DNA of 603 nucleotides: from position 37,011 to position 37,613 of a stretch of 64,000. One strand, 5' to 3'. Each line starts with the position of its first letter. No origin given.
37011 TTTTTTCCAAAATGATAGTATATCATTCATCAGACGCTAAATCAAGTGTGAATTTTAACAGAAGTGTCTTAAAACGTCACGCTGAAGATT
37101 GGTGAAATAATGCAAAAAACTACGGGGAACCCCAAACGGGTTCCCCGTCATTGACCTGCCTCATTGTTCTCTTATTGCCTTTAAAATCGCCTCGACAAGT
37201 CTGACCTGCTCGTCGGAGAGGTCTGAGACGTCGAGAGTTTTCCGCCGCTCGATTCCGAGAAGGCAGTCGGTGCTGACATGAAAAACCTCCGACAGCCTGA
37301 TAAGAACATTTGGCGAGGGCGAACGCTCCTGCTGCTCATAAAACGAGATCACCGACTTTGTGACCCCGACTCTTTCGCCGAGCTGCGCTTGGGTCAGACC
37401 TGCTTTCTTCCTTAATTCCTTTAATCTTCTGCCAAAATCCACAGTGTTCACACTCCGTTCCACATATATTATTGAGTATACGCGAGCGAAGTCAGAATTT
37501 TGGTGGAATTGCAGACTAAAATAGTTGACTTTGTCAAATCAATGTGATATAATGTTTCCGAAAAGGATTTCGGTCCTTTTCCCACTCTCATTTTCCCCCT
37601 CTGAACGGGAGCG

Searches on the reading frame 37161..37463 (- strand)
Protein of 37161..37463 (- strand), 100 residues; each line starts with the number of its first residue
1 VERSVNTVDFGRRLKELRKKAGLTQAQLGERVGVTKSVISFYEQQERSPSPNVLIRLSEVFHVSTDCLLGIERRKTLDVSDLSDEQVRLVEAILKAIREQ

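Call 8: search_protein_families(library=pfam, proteins=[window:37161-37463:-])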
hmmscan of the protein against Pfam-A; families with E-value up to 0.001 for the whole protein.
window:37161-37463:- (100 aa): 5 families
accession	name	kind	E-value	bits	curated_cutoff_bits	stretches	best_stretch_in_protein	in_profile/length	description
PF01381.28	HTH_3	-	3e-17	62.8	23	1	14-66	1-53/55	Helix-turn-helix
PF13560.12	HTH_31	-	4e-16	59.5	27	1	9-65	1-58/64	Helix-turn-helix domain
PF12844.13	HTH_19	-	7.2e-10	39.1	30.2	1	11-69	1-59/64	Helix-turn-helix domain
PF13412.12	HTH_24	-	0.0001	22.3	21.9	1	14-40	9-35/48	Winged helix-turn-helix DNA-binding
PF22495.2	HTH_92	-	0.00011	21.9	27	1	15-51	1-37/45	RsaL-like HTH domain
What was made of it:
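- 37161..37442 (-): XRE-family (CapH/ImmR/SinR-like) regulator gene, 93 aa from a GTG start. The ORF lister's longer 100-aa form starts at 37463. Pfam HTH_3, E = 3e-17 (call 8).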

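Call 12: find_homologous_proteins(query=window:37161-37463:-)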
Query window:37161-37463:- (100 aa): 466 proteins with E <= 0.001 among 481 candidates; the best 120 are listed.
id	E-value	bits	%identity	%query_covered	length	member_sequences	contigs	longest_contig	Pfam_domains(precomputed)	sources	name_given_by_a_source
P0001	2.3e-50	186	99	93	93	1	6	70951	PF12844.14,PF01381.29,PF13560.13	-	-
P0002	9.4e-38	146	63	92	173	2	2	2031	PF13744.13,PF12844.14,PF01381.29,PF22495.3,PF15731.12,PF13560.13,PF13443.13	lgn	-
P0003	2.2e-37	145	74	93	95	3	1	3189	PF12844.14,PF01381.29,PF13560.13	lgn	-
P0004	1.3e-36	142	74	90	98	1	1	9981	PF12844.14,PF01381.29,PF13560.13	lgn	-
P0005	6.1e-36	140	73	90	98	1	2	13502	PF12844.14,PF01381.29,PF13560.13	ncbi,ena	-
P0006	1.5e-35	139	68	94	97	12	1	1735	PF12844.14,PF01381.29,PF13560.13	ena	-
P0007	1.5e-35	139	73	92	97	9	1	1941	PF13412.13,PF12844.14,PF01381.29,PF13560.13,PF13443.13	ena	-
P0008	2.4e-35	138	71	92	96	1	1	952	PF12844.14,PF01381.29,PF13560.13,PF13443.13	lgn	-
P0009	2.5e-35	138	73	90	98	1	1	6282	PF12844.14,PF01381.29,PF13560.13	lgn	-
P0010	6.1e-35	137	72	93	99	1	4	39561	PF13412.13,PF12844.14,PF01381.29,PF13560.13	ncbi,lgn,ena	-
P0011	4.2e-34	134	65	98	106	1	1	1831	PF12844.14,PF01381.29,PF13560.13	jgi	jgi:transcriptional regulator with XRE-family HTH domain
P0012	5.4e-34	134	66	100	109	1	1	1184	PF12844.14,PF01381.29,PF13560.13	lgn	-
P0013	1.2e-33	133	65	98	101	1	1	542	PF12844.14,PF01381.29,PF13560.13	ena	-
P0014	1.4e-33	132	65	100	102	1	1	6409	PF12844.14,PF01381.29,PF13560.13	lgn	-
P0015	2.1e-33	132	68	93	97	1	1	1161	PF12844.14,PF01381.29,PF13560.13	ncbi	-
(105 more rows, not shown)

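Call 14: find_related_loci(query=A2, collection=genome_contigs, flank=3000)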
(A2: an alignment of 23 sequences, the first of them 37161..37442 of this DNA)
Query A2 (93 aa) in genome_contigs; peptide patterns used: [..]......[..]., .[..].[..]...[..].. (x = any residue, [..] = any of these).
382 stretches matched a pattern; 328 encode a relative of the query (tblastn E <= 1e-3); the best 80 are kept; 80 distinct loci.
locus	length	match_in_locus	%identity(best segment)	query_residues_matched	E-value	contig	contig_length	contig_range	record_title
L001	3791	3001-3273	73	1-91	9e-43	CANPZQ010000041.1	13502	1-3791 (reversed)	MAG: uncultured Clostridia bacterium isolate Lapin-002__bin56 genome assembly, contig: Lapin-002__NODE_5923_length_13502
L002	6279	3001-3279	72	1-93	2e-42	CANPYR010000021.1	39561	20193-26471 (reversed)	MAG: uncultured Clostridia bacterium isolate Lapin-002__bin107 genome assembly, contig: Lapin-002__NODE_1310_length_3956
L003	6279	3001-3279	65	1-93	1e-39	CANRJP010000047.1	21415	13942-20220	MAG: uncultured Clostridia bacterium isolate Lapin-021__bin62 genome assembly, contig: Lapin-021__NODE_2783_length_21415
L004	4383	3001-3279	63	1-93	4e-39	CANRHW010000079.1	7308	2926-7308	MAG: uncultured Clostridia bacterium isolate Lapin-023__bin38 genome assembly, contig: Lapin-023__NODE_12651_length_7308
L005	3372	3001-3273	68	1-91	2e-39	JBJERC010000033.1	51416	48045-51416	MAG: Oscillospiraceae bacterium isolate LOHA14_bin.027 NODE_256_length_51416_cov_10.648839, whole genome shotgun sequenc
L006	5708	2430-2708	68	1-93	2e-38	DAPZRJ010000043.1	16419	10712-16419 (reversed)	MAG TPA_asm: Candidatus Ruminococcus primaciens isolate MAG-GUT74815 NODE_981_length_16419_c_5.135479, whole genome shot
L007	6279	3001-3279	68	1-93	2e-38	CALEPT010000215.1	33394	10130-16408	MAG TPA_asm: uncultured Ruminococcus sp. isolate ERR1278072_bin.68_CONCOCT_v1.1_MAG genome assembly, contig: ERZ842375.5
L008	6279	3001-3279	66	1-93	8e-38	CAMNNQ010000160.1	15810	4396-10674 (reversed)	MAG: uncultured Clostridia bacterium isolate SRR1222431_bin.31_metaWRAP_v1.3_MAG genome assembly, contig: ERZ1756108.217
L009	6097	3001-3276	64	1-92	2e-37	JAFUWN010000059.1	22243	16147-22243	MAG: Oscillospiraceae bacterium isolate RGIG4890 Roe_deer_Rumen-2__c217442, whole genome shotgun sequence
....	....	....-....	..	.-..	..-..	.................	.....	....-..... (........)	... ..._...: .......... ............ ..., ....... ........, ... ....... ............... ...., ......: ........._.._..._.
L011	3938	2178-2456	63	1-93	8e-37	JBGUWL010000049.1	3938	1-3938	MAG: Acutalibacteraceae bacterium isolate ruminal_MAG_78 ruminal_MAG_78_contig_0049, whole genome shotgun sequence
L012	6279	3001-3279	63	1-93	9e-37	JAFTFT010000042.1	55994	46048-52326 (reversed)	MAG: Oscillospiraceae bacterium isolate RGIG3778 Roe_deer_Abomasum-4__c2032, whole genome shotgun sequence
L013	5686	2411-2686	63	1-92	5e-37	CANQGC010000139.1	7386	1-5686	MAG: uncultured Clostridia bacterium isolate Lapin-001__bin9 genome assembly, contig: Lapin-001__NODE_8212_length_7386_c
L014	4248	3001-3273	65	1-91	7e-37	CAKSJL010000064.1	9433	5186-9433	MAG: uncultured Oscillospiraceae bacterium isolate REFINED_METABAT215_TOP10_CONTIGS_1500_ASSEMBLY_K77_MERGED__Hadza_MoBi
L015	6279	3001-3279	62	1-93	2e-36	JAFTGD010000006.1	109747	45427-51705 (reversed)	MAG: Oscillospiraceae bacterium isolate RGIG3788 Roe_deer_Abomasum-5__c219, whole genome shotgun sequence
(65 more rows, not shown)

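Call 19: find_related_loci(query=window:37161-37442:-, collection=metagenome_contigs, flank=2500)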
Query window:37161-37442:- (93 aa) in metagenome_contigs; peptide patterns used: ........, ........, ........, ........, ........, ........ (x = any residue, [..] = any of these).
600 stretches matched a pattern (row limit reached: there are more); 156 encode a relative of the query (tblastn E <= 1e-3); the best 80 are kept; 80 distinct loci.
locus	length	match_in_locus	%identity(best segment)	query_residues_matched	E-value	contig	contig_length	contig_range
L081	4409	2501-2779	62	1-93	5e-38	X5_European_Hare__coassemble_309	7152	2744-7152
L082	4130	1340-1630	40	1-93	4e-20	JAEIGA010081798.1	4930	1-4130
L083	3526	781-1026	50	6-87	1e-18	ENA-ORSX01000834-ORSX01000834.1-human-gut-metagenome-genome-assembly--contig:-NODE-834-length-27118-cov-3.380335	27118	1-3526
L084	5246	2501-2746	50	6-87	1e-18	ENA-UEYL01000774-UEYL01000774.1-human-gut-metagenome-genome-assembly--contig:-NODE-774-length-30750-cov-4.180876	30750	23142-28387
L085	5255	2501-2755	45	5-88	2e-18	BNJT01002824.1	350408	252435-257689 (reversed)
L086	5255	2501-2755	45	5-88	2e-18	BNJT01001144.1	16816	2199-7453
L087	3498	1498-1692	51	1-65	1e-16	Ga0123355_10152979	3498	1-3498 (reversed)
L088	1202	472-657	48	1-62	9e-16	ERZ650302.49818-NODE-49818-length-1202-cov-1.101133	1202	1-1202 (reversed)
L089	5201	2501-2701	39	1-67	6e-14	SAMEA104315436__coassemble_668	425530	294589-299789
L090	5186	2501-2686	47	1-62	1e-13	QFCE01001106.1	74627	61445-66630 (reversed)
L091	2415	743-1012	36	3-89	6e-13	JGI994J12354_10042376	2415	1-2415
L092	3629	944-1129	44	1-62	5e-13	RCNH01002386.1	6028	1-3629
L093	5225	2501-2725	40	1-74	5e-13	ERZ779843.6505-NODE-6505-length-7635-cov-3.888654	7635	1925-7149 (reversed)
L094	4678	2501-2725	39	1-74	1e-12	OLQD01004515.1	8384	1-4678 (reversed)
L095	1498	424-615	50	3-65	7e-12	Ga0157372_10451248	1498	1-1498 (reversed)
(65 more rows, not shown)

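Call 20: find_encoding_contigs(protein=P0001, flank=1500, max_places=10)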
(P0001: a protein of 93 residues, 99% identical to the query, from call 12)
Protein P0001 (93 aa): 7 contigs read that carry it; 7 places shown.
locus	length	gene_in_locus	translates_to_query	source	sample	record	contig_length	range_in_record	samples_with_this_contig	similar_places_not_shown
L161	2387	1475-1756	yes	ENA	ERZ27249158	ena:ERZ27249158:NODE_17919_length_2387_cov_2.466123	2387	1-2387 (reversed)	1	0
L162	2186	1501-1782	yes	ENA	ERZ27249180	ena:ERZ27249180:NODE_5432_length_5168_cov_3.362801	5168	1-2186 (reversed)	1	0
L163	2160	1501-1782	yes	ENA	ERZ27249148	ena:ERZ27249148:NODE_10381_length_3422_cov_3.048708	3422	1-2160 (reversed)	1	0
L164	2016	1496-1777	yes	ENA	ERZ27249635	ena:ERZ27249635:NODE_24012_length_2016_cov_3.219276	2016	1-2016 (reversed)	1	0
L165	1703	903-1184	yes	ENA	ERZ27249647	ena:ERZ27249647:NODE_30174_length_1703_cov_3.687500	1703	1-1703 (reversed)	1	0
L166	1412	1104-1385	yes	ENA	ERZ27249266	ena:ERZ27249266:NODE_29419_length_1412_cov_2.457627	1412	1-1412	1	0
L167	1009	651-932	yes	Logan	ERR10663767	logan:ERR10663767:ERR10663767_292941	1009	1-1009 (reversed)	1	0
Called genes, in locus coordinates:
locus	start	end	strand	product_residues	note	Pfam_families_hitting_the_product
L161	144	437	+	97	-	-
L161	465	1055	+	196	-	PF09515:Thia_YuaJ (weak), PF12822:ECF_trnsprt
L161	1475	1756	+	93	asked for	PF13560:HTH_31, PF12844:HTH_19, PF01381:HTH_3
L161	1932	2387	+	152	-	?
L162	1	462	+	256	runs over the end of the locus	PF03309:Pan_kinase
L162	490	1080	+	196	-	PF09515:Thia_YuaJ (weak), PF12822:ECF_trnsprt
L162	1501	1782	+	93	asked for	PF13560:HTH_31, PF12844:HTH_19, PF01381:HTH_3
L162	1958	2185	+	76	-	?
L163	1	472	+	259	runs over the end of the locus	PF03309:Pan_kinase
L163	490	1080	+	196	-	PF09515:Thia_YuaJ, PF12822:ECF_trnsprt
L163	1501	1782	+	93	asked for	PF13560:HTH_31, PF12844:HTH_19, PF01381:HTH_3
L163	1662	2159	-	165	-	?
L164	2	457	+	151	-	?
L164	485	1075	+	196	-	PF09515:Thia_YuaJ (weak), PF12822:ECF_trnsprt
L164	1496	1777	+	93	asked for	PF13560:HTH_31, PF12844:HTH_19, PF01381:HTH_3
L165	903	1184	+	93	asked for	PF13560:HTH_31, PF12844:HTH_19, PF01381:HTH_3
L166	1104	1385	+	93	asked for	PF13560:HTH_31, PF12844:HTH_19, PF01381:HTH_3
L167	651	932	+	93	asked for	PF13560:HTH_31, PF12844:HTH_19, PF01381:HTH_3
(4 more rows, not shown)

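Call 21: find_encoding_contigs(protein=P0003, flank=1500, max_places=6)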
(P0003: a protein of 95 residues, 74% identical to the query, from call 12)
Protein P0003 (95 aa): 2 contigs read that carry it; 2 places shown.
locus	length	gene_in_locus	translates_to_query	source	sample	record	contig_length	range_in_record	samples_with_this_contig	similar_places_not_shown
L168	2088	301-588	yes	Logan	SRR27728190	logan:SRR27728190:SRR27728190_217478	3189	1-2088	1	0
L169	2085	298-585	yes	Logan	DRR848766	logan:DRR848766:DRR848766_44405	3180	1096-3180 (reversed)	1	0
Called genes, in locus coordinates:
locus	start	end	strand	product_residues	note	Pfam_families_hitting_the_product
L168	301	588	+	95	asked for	PF13560:HTH_31, PF12844:HTH_19, PF01381:HTH_3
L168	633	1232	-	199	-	PF12822:ECF_trnsprt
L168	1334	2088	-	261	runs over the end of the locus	PF03309:Pan_kinase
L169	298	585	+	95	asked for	PF13560:HTH_31, PF12844:HTH_19, PF01381:HTH_3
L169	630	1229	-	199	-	PF12822:ECF_trnsprt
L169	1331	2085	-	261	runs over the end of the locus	PF03309:Pan_kinase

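Call 22: find_encoding_contigs(protein=P0004, flank=1500, max_places=6)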
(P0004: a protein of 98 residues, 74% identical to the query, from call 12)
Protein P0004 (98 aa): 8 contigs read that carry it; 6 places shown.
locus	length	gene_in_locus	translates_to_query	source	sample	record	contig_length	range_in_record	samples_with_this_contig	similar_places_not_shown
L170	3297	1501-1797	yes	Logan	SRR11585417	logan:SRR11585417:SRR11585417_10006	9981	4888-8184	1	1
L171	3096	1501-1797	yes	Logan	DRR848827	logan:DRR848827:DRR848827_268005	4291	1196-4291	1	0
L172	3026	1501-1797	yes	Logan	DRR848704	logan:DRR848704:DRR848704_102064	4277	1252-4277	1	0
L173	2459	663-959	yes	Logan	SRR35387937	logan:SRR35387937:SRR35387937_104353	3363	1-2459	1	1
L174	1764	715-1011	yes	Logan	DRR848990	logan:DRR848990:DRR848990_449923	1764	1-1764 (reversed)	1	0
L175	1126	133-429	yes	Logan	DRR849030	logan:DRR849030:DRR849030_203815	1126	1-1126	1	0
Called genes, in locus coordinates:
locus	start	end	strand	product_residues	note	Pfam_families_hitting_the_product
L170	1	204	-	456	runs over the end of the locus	PF01225:Mur_ligase, PF08245:Mur_ligase_M, PF02875:Mur_ligase_C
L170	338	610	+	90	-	PF04026:SpoVG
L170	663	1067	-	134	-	PF00293:NUDIX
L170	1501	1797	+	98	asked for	PF12844:HTH_19, PF13560:HTH_31, PF01381:HTH_3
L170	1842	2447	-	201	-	PF12822:ECF_trnsprt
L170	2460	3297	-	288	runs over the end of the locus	PF03309:Pan_kinase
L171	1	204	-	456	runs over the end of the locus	PF01225:Mur_ligase, PF08245:Mur_ligase_M, PF02875:Mur_ligase_C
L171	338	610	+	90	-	PF04026:SpoVG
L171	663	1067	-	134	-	PF00293:NUDIX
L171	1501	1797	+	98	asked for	PF12844:HTH_19, PF13560:HTH_31, PF01381:HTH_3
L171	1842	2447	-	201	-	PF12822:ECF_trnsprt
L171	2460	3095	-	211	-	?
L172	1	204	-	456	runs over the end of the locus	PF01225:Mur_ligase, PF08245:Mur_ligase_M, PF02875:Mur_ligase_C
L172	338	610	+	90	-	PF04026:SpoVG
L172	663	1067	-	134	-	PF00293:NUDIX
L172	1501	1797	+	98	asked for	PF12844:HTH_19, PF13560:HTH_31, PF01381:HTH_3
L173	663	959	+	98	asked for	PF12844:HTH_19, PF13560:HTH_31, PF01381:HTH_3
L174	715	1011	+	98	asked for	PF12844:HTH_19, PF13560:HTH_31, PF01381:HTH_3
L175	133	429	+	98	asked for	PF12844:HTH_19, PF13560:HTH_31, PF01381:HTH_3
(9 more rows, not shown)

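Call 23: find_encoding_contigs(protein=P0009, flank=1500, max_places=6)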
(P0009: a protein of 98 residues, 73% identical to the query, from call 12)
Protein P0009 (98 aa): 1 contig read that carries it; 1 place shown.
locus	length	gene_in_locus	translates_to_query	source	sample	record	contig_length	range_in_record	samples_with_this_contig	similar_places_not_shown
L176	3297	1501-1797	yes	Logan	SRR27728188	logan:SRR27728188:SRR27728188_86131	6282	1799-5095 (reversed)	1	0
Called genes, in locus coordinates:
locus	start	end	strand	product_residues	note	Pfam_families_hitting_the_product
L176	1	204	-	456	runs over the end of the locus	PF01225:Mur_ligase, PF08245:Mur_ligase_M, PF02875:Mur_ligase_C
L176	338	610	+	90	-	PF04026:SpoVG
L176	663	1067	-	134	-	PF00293:NUDIX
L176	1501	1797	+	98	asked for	PF12844:HTH_19, PF13560:HTH_31, PF01381:HTH_3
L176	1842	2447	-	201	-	PF12822:ECF_trnsprt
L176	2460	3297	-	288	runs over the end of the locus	PF03309:Pan_kinase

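Call 31: find_encoding_contigs(protein=P0007, flank=1500, max_places=4)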
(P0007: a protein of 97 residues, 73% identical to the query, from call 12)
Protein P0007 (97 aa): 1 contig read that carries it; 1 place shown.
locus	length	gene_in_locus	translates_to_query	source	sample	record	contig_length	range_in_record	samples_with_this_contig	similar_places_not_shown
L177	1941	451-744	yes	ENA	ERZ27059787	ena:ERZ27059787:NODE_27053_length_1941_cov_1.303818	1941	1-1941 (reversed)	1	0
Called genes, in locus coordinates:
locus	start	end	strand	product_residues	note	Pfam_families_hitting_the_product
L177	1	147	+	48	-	?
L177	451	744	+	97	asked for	PF12844:HTH_19, PF13560:HTH_31, PF01381:HTH_3, PF13412:HTH_24 (faint), PF13443:HTH_26 (weak)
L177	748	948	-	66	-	PF13443:HTH_26 (weak)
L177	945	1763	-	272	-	PF08220:HTH_DeoR, PF00455:DeoRC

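Call 32: find_encoding_contigs(protein=P0006, flank=1500, max_places=4)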
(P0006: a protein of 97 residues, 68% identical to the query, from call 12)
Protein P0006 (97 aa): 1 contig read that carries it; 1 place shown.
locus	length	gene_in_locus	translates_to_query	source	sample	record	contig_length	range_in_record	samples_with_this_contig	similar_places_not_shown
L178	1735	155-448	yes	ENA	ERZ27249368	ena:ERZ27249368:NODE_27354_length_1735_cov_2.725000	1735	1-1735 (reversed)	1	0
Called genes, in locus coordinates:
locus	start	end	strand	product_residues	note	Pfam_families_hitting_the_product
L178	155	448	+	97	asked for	PF12844:HTH_19, PF13560:HTH_31, PF01381:HTH_3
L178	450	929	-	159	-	PF06695:Sm_multidrug_ex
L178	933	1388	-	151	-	PF00293:NUDIX, PF22327:Nudt16-like (weak)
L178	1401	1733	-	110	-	?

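Call 33: find_encoding_contigs(protein=P0002, flank=1500, max_places=4)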
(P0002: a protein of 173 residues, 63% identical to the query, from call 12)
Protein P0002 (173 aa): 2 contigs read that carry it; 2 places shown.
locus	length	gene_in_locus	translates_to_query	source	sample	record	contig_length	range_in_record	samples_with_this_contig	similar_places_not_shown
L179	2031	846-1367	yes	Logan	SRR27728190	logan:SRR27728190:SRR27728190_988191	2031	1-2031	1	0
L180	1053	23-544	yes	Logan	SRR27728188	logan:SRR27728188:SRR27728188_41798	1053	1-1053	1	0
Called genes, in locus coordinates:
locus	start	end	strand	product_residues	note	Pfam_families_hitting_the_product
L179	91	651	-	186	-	-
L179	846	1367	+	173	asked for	PF12844:HTH_19, PF13560:HTH_31, PF13744:HTH_37 (faint), PF01381:HTH_3, PF01381:HTH_3, PF12844:HTH_19 (weak), PF13443:HTH_26 (weak), PF13560:HTH_31, +2 more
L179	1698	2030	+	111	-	?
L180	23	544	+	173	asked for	PF12844:HTH_19, PF13560:HTH_31, PF13744:HTH_37 (faint), PF01381:HTH_3, PF01381:HTH_3, PF12844:HTH_19 (weak), PF13443:HTH_26 (weak), PF13560:HTH_31, +2 more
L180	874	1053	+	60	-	?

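Call 34: find_encoding_contigs(protein=P0014, flank=1500, max_places=4)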
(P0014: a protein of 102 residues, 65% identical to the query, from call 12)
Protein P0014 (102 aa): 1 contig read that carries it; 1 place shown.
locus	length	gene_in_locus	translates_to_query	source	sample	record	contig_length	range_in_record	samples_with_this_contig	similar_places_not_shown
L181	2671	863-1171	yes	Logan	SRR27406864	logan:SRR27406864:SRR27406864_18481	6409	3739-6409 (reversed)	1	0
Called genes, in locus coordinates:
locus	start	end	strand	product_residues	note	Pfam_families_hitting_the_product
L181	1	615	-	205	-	?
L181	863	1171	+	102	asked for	PF13560:HTH_31, PF12844:HTH_19, PF01381:HTH_3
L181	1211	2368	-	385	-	-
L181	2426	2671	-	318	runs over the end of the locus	PF11185:DUF2971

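Call 42: search_solved_structures(query=window:37161-37442:-, max_evalue=0.01)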
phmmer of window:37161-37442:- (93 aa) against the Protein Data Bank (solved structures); distinct sequences matched with E-value up to 0.01: 29.
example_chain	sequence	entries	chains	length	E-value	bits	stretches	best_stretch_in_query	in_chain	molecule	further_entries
7t8i_A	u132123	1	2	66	2.5e-12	50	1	1-63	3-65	Phage element (ICEBs1)transcriptional regulator (Xre family)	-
8tac_A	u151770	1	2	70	4.3e-08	36.5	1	3-57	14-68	DBP48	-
9sf2_A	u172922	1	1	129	4.9e-07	33.2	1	4-82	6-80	Transcriptional regulator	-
1adr_A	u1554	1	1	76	7.2e-07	32.6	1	3-63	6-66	P22 C2 REPRESSOR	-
3jxb_C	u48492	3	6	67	9.1e-07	32.3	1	3-62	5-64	Repressor protein C2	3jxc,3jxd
2r1j_L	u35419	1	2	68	9.5e-07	32.3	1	3-62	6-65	Repressor protein C2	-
3op9_A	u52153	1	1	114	1e-06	32.2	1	3-76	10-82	Pli0006 protein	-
1b0n_A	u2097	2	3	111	1e-06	32.2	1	3-84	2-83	PROTEIN (SINR PROTEIN) | HTH-TYPE TRANSCRIPTIONAL REGULATOR SINR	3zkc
9iaq_A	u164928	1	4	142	1.8e-06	31.4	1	5-75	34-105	HTH cro/C1-type domain-containing protein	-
5tn0_A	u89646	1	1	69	3e-06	30.7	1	3-63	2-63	HTH-type transcriptional regulator SinR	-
3qq6_A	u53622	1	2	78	4.1e-06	30.2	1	3-63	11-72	HTH-type transcriptional regulator sinR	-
7t5u_A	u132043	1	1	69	0.00018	25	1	3-61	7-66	Helix-turn-helix domain-containing protein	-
2jvl_A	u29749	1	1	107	0.00021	24.8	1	4-57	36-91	TrMBF1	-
3ivp_A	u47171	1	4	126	0.00061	23.3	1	4-60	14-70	Putative transposon-related DNA-binding protein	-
1per_L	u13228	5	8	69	0.00099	22.6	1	5-63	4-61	PROTEIN (434 REPRESSOR) | 434 REPRESSOR | REPRESSOR PROTEIN CI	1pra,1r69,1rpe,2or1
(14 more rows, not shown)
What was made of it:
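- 37161..37442 (-): PDB: ImmR, E = 2.5e-12; also P22 C2 and SinR (call 42).
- On CapH/CapP or ImmR/ImmA repressor-protease module (for the XRE gene): ImmR, E = 2.5e-12 (call 42).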

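Call 48: search_protein_families(library=pfam, alignment_id=A4, max_evalue=0.001)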
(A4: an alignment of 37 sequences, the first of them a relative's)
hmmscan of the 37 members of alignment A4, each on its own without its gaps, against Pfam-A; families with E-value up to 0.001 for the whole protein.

A. member 1, L004:2176-2877:- (233 aa): 0 families

B. families by the number of members that match (of 37 scanned): 40 families (the first 25 are shown)
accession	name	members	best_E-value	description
PF13240.11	Zn_Ribbon_1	3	3e-07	zinc-ribbon domain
PF13248.11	Zn_ribbon_3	3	1.2e-05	zinc-ribbon domain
PF12773.13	DZR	2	0.00022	Double zinc ribbon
PF13651.11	EcoRI_methylase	1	1.9e-132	Adenine-specific methyltransferase EcoRI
PF13306.12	LRR_5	1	5e-96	BspA type Leucine rich repeat region (6 copies)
PF13855.12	LRR_8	1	9.1e-25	Leucine rich repeat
PF08305.17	NPCBM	1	9.4e-22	NPCBM/NEW2 domain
PF00239.26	Resolvase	1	1e-21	Resolvase, N terminal domain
PF06908.16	YpsA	1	5e-20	YspA SLOG family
PF04397.21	LytTR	1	8.7e-15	LytTr DNA-binding domain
PF12799.13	LRR_4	1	2.5e-14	Leucine Rich repeats (2 copies)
PF14278.11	TetR_C_8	1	5.1e-13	Transcriptional regulator C-terminal region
PF13676.11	TIR_2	1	7.8e-11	TIR domain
PF00072.30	Response_reg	1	4.9e-10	Response regulator receiver domain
PF07719.23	TPR_2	1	5.9e-10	Tetratricopeptide repeat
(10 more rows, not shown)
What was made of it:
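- Closest known: CapH / ImmR / phage CI-type repressor cassettes with a divergent regulated promoter. Same: Cargo here includes TIR, SLOG, methylase and recombinase genes (call 48).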

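Call 60: find_encoding_contigs(protein=P0010, flank=10000, max_places=2)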
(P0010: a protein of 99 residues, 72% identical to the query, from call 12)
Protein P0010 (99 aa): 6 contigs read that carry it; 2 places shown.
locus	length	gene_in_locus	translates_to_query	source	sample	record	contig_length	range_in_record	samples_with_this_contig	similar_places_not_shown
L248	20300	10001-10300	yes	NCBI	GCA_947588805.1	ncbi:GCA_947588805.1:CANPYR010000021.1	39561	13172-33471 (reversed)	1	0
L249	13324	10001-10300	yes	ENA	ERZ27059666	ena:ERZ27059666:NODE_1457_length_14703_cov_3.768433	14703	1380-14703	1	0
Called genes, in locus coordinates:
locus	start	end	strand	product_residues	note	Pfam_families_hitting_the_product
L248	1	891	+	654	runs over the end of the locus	PF00133:tRNA-synt_1, PF01406:tRNA-synt_1e, PF01921:tRNA-synt_1f (faint), PF09334:tRNA-synt_1g, PF00133:tRNA-synt_1 (weak), PF08264:Anticodon_1 (weak), PF19303:Anticodon_3, PF01588:tRNA_bind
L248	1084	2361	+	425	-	PF12897:Asp_aminotransf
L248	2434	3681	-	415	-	PF00535:Glycos_transf_2, PF13641:Glyco_tranf_2_3, PF13632:Glyco_trans_2_3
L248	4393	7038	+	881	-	PF01411:tRNA-synt_2c, PF07973:tRNA_SAD, PF02272:DHHA1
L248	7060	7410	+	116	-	PF11969:DcpS_C, PF01230:HIT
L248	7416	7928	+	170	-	PF13238:AAA_18, PF13671:AAA_33 (weak)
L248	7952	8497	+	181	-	PF00156:Pribosyltran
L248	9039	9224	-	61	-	-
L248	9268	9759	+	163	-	PF03073:TspO_MBR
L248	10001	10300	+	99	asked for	PF12844:HTH_19, PF13560:HTH_31, PF01381:HTH_3, PF13412:HTH_24 (weak)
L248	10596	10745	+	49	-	PF00471:Ribosomal_L33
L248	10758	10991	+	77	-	PF00584:SecE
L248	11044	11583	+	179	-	PF02357:NusG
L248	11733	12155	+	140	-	PF03946:Ribosomal_L11_N, PF00298:Ribosomal_L11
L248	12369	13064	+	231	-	PF00687:Ribosomal_L1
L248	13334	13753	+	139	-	-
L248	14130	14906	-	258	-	PF01026:TatD_DNase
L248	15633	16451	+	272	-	PF01522:Polysacc_deac_1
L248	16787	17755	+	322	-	PF02230:Abhydrolase_2 (faint), PF12146:Hydrolase_4 (faint), PF00561:Abhydrolase_1 (faint), PF03959:FSH1 (weak)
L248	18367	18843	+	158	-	PF04073:tRNA_edit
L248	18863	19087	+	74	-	-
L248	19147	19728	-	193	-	PF00005:ABC_tran, PF13304:AAA_21 (weak)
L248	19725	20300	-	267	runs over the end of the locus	PF00528:BPD_transp_1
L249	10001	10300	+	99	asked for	PF12844:HTH_19, PF13560:HTH_31, PF01381:HTH_3, PF13412:HTH_24 (weak)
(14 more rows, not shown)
